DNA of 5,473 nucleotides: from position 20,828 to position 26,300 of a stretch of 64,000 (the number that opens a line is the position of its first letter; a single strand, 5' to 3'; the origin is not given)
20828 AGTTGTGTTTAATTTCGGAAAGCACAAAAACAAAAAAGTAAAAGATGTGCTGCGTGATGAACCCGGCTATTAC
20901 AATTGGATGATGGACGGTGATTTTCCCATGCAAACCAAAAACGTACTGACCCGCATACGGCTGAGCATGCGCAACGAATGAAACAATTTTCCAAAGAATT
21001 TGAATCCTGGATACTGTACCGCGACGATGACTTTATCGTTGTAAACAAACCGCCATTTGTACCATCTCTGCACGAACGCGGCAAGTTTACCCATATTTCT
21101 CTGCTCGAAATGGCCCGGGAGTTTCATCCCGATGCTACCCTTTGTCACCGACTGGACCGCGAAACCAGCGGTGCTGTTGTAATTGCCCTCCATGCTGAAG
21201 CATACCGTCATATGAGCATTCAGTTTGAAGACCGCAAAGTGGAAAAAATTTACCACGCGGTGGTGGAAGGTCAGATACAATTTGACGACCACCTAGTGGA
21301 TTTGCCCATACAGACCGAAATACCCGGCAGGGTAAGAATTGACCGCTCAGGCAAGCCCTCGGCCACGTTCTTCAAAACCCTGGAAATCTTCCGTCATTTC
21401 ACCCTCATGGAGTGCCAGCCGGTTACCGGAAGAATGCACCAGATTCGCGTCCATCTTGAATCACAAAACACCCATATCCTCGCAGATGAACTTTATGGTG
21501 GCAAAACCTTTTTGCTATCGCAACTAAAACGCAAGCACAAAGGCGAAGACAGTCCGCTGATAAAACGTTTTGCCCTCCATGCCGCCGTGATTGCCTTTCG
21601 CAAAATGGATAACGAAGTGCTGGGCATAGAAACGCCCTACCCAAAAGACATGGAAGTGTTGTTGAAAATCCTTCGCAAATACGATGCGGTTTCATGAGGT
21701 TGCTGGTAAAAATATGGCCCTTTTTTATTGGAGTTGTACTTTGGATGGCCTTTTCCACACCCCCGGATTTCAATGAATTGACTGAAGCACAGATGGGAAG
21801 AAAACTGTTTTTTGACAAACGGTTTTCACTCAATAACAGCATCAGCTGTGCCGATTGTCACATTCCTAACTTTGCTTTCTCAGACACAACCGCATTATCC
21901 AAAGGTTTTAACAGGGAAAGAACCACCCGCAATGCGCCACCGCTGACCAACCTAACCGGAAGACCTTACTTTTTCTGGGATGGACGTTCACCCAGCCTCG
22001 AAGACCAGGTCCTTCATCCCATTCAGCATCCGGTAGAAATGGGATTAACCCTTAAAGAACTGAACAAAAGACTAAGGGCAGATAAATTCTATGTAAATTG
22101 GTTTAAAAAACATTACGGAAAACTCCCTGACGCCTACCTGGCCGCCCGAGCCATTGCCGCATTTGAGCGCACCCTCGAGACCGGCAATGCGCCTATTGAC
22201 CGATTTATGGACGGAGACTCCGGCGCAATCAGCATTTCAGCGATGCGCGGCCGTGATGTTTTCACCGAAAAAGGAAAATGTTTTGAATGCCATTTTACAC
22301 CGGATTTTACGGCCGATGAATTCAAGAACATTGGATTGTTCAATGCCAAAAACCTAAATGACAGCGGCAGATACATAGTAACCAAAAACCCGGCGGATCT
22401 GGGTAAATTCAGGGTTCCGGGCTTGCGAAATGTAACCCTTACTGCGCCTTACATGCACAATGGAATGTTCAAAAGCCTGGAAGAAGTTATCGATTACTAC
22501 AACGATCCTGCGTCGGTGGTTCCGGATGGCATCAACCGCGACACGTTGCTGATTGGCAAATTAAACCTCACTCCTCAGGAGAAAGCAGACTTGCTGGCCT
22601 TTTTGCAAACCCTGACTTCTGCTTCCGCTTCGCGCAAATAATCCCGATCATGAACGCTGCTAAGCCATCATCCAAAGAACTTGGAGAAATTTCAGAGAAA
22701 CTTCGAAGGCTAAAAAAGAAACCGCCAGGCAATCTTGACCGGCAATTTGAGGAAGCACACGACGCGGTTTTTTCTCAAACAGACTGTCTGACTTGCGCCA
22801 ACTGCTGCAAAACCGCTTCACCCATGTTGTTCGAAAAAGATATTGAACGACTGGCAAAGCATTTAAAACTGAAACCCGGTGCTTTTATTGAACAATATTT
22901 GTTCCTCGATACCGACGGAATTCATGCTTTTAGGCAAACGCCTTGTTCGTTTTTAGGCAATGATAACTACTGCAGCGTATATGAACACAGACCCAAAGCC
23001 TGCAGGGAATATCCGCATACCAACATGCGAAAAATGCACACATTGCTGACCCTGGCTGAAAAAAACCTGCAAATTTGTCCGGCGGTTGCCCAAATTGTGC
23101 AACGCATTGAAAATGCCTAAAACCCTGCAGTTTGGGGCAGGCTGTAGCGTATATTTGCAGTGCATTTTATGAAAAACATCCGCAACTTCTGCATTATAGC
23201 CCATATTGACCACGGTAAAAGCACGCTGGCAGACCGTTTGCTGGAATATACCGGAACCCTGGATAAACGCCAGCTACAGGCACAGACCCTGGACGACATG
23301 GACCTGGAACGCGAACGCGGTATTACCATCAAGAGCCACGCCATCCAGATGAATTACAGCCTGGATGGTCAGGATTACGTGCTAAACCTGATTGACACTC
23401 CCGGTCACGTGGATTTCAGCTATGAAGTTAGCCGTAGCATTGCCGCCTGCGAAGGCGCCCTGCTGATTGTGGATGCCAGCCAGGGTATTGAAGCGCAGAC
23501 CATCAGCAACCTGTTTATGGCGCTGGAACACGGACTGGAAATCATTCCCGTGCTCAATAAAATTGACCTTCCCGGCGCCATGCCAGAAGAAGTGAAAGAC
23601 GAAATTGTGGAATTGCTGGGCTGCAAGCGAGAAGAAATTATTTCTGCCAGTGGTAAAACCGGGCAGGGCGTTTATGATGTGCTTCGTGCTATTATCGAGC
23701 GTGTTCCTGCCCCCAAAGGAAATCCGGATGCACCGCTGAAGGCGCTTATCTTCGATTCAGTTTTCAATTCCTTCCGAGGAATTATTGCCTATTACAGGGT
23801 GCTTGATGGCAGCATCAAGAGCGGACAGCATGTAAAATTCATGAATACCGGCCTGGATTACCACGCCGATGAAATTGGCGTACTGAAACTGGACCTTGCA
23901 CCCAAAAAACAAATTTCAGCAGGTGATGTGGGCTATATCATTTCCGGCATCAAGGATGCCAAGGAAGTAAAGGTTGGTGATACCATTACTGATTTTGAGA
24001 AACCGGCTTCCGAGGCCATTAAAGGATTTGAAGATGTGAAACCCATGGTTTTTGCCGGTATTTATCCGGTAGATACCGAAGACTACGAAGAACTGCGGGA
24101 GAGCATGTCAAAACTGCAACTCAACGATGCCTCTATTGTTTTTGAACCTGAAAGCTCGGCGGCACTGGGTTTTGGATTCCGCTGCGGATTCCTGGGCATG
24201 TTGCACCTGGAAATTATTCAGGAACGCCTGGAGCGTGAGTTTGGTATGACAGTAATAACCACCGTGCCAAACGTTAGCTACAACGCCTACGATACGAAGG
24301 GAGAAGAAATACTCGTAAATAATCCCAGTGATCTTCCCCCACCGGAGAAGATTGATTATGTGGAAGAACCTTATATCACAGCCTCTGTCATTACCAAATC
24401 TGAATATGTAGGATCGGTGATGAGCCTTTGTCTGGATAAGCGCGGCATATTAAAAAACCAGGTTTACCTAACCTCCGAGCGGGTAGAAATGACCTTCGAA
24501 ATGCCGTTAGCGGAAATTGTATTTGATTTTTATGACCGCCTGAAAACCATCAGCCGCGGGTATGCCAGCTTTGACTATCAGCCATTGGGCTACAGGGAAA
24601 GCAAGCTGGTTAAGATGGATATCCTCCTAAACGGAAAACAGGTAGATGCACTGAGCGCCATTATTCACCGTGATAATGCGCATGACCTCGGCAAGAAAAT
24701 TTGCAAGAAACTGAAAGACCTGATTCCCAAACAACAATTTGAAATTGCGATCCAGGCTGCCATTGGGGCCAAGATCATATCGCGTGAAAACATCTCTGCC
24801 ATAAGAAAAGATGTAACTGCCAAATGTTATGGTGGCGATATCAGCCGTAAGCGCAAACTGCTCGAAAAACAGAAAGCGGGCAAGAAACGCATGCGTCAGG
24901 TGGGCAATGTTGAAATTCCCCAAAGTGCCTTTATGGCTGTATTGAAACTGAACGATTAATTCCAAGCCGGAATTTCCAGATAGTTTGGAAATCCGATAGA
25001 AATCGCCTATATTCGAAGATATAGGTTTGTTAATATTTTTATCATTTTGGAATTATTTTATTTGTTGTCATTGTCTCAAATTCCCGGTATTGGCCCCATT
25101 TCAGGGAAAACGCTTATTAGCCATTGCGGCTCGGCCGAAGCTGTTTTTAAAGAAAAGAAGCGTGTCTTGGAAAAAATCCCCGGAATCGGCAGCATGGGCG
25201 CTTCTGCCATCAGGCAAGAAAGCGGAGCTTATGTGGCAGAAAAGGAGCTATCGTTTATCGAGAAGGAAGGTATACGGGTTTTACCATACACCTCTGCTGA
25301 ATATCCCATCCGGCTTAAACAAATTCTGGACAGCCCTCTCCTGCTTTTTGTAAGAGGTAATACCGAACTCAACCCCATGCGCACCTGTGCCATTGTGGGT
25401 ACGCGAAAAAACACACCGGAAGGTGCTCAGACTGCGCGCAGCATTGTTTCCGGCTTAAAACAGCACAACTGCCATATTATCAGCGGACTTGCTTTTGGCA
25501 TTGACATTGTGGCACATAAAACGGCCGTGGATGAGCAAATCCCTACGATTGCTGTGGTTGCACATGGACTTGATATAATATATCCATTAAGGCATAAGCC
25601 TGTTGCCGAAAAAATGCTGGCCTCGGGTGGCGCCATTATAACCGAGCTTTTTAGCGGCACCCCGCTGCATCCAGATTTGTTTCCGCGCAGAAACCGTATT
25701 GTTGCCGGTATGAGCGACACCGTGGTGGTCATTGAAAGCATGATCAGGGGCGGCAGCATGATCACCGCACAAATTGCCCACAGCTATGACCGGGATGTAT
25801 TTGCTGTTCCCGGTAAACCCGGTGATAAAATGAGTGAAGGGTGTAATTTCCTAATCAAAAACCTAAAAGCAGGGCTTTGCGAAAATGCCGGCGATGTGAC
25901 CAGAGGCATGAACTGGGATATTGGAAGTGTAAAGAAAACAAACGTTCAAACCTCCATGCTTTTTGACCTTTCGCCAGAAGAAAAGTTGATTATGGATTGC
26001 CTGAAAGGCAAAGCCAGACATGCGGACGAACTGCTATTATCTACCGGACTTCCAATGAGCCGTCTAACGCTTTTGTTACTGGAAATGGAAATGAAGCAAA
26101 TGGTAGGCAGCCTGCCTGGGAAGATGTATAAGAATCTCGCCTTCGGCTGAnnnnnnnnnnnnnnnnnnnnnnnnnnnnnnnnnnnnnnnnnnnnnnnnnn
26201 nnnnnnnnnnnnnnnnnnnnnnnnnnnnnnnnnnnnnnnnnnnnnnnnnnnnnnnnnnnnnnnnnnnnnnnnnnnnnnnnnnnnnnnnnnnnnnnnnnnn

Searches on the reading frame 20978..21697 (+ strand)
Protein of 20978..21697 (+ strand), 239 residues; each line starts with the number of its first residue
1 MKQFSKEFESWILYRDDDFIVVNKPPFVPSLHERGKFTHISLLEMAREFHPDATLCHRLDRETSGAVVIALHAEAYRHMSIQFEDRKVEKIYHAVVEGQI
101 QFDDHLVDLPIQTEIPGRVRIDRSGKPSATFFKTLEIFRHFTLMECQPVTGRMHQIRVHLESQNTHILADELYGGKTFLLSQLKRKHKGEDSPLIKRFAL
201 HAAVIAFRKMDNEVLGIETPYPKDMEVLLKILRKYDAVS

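Call 50: search_protein_families(library=pfam, proteins=[window:20978-21697:+], max_evalue=0.001)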
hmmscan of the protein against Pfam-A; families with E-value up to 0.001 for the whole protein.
window:20978-21697:+ (239 aa): 1 family
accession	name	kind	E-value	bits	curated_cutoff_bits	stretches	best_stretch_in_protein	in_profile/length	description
PF00849.27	PseudoU_synth_2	-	8.6e-28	97.9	26.8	1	18-162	1-152/152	RNA pseudouridylate synthase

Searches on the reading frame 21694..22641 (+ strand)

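Call 50: search_protein_families(library=pfam, proteins=[window:21694-22641:+], max_evalue=0.001)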
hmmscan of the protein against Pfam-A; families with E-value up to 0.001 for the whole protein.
window:21694-22641:+ (315 aa): 2 families
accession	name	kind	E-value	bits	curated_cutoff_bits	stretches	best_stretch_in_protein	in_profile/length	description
PF03150.19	CCP_MauG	-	2e-47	162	25.6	1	31-176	3-148/149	Di-haem cytochrome c peroxidase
PF00034.26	Cytochrom_C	-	5.4e-06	28.1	21.3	0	184-307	2-89/90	Cytochrome c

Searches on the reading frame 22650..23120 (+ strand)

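Call 50: search_protein_families(library=pfam, proteins=[window:22650-23120:+], max_evalue=0.001)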
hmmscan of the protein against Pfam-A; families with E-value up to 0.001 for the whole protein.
window:22650-23120:+ (156 aa): 1 family
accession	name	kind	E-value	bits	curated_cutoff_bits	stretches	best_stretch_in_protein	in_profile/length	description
PF03692.20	CxxCxxCC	-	1.4e-14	55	23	1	45-129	1-77/85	Putative zinc- or iron-chelating domain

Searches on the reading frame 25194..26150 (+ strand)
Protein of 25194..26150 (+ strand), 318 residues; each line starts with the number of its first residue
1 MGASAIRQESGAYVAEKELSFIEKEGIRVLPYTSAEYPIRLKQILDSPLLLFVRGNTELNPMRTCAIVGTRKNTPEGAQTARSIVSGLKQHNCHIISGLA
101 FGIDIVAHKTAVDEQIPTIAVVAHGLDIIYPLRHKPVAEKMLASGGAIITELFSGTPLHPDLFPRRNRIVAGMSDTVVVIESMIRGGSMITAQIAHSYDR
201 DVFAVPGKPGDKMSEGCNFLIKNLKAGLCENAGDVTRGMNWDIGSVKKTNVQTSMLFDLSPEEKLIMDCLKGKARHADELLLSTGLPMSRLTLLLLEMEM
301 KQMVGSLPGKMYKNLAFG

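Call 50: search_protein_families(library=pfam, proteins=[window:25194-26150:+], max_evalue=0.001)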
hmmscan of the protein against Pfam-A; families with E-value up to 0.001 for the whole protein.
window:25194-26150:+ (318 aa): 2 families
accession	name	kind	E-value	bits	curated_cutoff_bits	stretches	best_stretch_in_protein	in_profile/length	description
PF02481.21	DNA_processg_A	-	2e-70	236.7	29.6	1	22-225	2-207/212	DNA recombination-mediator protein A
PF17782.7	DprA_WH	-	7.6e-11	42.3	22.9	1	258-310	9-61/61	DprA winged helix domain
